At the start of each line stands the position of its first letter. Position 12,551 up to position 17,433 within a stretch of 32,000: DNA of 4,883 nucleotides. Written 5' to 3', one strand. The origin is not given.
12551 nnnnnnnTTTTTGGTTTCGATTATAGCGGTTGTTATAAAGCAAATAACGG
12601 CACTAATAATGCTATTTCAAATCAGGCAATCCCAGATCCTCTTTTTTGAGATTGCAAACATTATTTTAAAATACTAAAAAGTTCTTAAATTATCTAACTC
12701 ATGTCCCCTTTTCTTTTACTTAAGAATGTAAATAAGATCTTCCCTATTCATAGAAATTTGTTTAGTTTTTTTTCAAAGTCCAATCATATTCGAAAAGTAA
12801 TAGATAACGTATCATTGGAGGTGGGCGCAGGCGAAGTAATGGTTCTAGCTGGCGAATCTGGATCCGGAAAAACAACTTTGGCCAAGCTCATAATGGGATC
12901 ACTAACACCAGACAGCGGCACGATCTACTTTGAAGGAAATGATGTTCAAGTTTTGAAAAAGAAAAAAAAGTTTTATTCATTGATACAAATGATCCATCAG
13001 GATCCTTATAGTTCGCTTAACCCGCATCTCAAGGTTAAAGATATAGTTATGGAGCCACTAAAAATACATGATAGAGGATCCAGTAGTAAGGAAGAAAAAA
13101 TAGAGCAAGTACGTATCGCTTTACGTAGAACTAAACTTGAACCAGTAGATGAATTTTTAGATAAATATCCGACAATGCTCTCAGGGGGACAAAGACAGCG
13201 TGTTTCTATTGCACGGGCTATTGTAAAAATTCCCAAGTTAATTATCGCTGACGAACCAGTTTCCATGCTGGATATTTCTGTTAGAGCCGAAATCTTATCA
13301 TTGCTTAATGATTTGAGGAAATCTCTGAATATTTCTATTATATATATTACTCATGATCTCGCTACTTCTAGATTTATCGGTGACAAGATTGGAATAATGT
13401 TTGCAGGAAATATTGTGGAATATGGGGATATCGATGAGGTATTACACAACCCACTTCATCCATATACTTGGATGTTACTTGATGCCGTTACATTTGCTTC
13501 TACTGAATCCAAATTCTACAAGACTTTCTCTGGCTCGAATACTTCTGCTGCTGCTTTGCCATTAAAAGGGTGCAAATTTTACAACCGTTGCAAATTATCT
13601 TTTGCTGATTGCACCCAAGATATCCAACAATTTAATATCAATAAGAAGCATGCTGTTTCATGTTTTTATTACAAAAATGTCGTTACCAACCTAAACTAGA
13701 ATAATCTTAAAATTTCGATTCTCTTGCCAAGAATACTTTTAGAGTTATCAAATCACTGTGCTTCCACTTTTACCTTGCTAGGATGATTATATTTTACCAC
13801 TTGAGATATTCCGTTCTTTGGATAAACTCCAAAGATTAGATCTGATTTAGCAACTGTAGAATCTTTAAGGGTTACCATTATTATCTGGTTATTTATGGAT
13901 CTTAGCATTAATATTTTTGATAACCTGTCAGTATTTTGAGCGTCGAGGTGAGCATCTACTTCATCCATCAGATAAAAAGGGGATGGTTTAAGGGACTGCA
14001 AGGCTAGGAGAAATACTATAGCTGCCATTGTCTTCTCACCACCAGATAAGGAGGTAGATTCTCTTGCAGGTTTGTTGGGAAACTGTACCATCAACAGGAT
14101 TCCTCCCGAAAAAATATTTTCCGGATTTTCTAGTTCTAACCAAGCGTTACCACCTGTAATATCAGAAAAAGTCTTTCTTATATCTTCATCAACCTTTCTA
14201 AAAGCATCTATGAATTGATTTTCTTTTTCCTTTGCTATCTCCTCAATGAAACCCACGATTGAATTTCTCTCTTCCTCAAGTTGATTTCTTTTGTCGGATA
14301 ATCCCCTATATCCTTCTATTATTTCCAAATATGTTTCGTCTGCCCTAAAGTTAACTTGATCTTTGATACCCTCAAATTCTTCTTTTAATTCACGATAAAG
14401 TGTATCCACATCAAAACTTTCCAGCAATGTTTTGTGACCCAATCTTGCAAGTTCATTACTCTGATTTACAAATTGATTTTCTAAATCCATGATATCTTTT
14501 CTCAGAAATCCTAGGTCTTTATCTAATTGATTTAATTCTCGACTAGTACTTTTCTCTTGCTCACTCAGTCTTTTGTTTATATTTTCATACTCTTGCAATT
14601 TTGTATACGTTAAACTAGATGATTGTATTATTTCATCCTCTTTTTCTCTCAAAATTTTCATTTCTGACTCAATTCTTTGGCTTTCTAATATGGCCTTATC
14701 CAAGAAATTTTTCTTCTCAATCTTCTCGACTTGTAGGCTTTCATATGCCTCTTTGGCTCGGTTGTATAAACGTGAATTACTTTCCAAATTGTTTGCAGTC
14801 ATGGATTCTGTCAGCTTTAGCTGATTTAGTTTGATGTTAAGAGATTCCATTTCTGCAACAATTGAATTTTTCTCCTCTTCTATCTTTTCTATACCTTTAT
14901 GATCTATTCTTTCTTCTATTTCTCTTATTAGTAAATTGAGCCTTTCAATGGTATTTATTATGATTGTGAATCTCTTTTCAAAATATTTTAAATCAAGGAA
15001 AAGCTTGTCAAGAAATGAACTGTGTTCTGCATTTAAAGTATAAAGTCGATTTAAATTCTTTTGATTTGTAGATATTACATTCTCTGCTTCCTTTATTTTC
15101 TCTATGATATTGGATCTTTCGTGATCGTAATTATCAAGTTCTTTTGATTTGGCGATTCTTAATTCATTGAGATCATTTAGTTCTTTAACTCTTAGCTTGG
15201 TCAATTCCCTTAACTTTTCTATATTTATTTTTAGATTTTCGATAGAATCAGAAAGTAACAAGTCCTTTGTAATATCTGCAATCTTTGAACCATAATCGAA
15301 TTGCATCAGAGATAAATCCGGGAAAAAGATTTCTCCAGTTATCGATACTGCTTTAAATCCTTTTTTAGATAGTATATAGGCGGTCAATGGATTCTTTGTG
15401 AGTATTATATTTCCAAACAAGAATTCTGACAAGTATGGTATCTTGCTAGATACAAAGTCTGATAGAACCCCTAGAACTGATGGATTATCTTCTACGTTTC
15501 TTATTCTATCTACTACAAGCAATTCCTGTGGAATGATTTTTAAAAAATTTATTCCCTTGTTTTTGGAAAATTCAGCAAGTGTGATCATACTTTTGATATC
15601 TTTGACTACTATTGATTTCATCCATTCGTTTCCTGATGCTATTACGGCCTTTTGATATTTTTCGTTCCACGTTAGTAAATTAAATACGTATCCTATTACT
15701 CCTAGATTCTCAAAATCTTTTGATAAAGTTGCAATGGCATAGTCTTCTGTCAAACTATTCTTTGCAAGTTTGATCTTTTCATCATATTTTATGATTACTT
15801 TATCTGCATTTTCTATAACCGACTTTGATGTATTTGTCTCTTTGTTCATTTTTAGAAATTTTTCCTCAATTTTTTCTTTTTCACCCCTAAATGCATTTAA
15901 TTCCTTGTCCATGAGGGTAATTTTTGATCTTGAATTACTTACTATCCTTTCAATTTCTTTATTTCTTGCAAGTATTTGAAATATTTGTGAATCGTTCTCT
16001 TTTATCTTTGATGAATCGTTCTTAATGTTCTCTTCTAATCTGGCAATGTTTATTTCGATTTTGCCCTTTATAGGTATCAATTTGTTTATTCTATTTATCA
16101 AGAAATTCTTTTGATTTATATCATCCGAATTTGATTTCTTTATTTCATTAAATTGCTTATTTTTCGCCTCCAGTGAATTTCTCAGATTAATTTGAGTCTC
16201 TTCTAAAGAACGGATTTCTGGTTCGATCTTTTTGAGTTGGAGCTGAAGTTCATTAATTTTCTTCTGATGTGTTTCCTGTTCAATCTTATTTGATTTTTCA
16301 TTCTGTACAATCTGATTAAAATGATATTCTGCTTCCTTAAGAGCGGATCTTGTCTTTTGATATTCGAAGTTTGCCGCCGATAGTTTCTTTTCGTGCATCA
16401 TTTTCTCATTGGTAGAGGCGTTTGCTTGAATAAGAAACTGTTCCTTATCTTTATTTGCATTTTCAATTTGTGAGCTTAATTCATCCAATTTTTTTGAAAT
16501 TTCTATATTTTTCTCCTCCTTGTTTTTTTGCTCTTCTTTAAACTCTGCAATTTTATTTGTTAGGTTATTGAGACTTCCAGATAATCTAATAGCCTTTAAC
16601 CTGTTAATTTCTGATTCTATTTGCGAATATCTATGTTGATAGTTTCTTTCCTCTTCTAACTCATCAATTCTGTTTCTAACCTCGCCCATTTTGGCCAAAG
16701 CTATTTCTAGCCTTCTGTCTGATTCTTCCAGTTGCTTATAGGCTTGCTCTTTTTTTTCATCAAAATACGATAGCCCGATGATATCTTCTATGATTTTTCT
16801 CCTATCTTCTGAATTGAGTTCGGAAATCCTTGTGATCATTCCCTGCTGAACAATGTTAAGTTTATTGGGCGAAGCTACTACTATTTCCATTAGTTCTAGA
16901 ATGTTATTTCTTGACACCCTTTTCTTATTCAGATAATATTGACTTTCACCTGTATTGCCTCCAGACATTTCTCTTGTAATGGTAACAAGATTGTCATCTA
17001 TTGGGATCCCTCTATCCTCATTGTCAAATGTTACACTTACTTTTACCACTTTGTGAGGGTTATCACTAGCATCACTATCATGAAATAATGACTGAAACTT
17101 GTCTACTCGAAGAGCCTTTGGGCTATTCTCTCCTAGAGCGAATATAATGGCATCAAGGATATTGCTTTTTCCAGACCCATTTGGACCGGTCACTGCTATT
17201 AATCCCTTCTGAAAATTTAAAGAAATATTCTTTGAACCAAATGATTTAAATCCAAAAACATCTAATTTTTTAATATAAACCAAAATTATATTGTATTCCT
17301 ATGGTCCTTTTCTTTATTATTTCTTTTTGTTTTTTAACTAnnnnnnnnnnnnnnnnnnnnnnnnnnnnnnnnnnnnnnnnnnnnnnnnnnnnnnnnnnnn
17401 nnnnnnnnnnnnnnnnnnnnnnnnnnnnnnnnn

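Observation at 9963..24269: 770-bp direct repeat carrying a complete amoC transcription unit, bracketing 12.8 kb of essential genes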

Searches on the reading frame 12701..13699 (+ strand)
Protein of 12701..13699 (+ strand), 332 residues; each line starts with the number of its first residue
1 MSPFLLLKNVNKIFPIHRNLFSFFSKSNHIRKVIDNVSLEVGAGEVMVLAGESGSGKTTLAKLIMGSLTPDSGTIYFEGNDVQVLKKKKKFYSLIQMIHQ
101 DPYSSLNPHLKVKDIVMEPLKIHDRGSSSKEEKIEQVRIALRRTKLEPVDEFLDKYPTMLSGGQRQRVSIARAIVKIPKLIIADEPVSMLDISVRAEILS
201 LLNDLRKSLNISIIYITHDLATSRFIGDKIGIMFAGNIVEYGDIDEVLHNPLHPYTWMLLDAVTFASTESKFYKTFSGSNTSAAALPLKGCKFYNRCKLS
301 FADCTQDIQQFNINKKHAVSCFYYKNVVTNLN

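Call 10: search_protein_families(library=pfam, proteins=[window:12701-13699:+])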
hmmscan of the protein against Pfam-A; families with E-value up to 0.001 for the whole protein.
window:12701-13699:+ (332 aa): 4 families
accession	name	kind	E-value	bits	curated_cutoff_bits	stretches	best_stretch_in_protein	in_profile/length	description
PF00005.33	ABC_tran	-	2.5e-34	119.3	25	1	35-187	2-136/137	ABC transporter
PF08352.17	oligo_HPY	-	2.1e-15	57.3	27.1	1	239-304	1-65/65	Oligopeptide/dipeptide transporter, C-terminal region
PF13191.12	AAA_16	-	1.8e-05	25.7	32.6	1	42-106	22-90/167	AAA ATPase domain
PF13401.12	AAA_22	-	8.3e-05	23.3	27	1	46-127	7-65/130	AAA domain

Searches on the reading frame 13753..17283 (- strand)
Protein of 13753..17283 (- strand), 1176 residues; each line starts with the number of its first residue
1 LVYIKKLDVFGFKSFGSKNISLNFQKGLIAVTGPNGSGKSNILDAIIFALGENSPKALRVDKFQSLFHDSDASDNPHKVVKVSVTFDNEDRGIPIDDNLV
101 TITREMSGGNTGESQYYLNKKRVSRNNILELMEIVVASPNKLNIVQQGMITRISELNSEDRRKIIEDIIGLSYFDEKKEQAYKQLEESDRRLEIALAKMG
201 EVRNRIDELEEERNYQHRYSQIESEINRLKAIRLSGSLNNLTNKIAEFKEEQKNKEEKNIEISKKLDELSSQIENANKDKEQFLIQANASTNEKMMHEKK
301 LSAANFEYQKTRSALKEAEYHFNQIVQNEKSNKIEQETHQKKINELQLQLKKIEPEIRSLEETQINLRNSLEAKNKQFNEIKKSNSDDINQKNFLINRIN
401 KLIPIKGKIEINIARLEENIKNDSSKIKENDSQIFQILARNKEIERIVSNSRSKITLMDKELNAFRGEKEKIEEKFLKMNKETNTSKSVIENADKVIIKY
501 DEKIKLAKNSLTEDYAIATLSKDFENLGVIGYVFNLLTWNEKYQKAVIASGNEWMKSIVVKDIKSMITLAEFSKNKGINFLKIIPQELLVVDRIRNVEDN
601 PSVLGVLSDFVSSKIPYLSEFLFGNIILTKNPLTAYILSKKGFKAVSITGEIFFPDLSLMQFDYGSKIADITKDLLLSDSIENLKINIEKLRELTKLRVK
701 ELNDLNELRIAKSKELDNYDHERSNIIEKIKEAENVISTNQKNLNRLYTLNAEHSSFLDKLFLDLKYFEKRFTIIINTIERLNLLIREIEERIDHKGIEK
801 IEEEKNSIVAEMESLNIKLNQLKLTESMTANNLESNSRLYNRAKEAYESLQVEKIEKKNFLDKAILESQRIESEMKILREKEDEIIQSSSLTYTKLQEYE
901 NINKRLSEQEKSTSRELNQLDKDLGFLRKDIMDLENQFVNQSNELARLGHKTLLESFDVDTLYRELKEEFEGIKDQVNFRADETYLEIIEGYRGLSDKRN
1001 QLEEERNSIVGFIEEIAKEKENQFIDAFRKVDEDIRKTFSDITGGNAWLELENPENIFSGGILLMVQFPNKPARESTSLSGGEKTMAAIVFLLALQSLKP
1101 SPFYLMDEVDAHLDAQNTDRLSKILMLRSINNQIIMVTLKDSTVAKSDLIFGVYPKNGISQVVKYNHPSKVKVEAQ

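Call 10: search_protein_families(library=pfam, proteins=[window:13753-17283:-])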
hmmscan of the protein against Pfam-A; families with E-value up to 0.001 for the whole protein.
window:13753-17283:- (1176 aa): 6 families
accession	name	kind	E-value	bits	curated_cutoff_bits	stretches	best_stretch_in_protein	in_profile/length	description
PF02463.25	SMC_N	-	7.8e-56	189.4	40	1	3-1160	1-219/220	RecF/RecN/SMC N terminal domain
PF13476.12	AAA_23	-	7.6e-16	59.8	27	1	6-279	1-199/201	AAA domain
PF06470.18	SMC_hinge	-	1e-08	36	22.5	1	528-636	3-113/116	SMC proteins Flexible Hinge Domain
PF13304.12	AAA_21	-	9e-08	33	27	2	29-121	2-125/304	AAA domain, putative AbiEii toxin, Type IV TA system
PF13555.12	AAA_29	-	1.9e-06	28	27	1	5-50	2-46/61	P-loop containing region of AAA domain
PF13175.12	AAA_15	-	2.5e-06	27.8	32.1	1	3-399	2-292/374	AAA ATPase domain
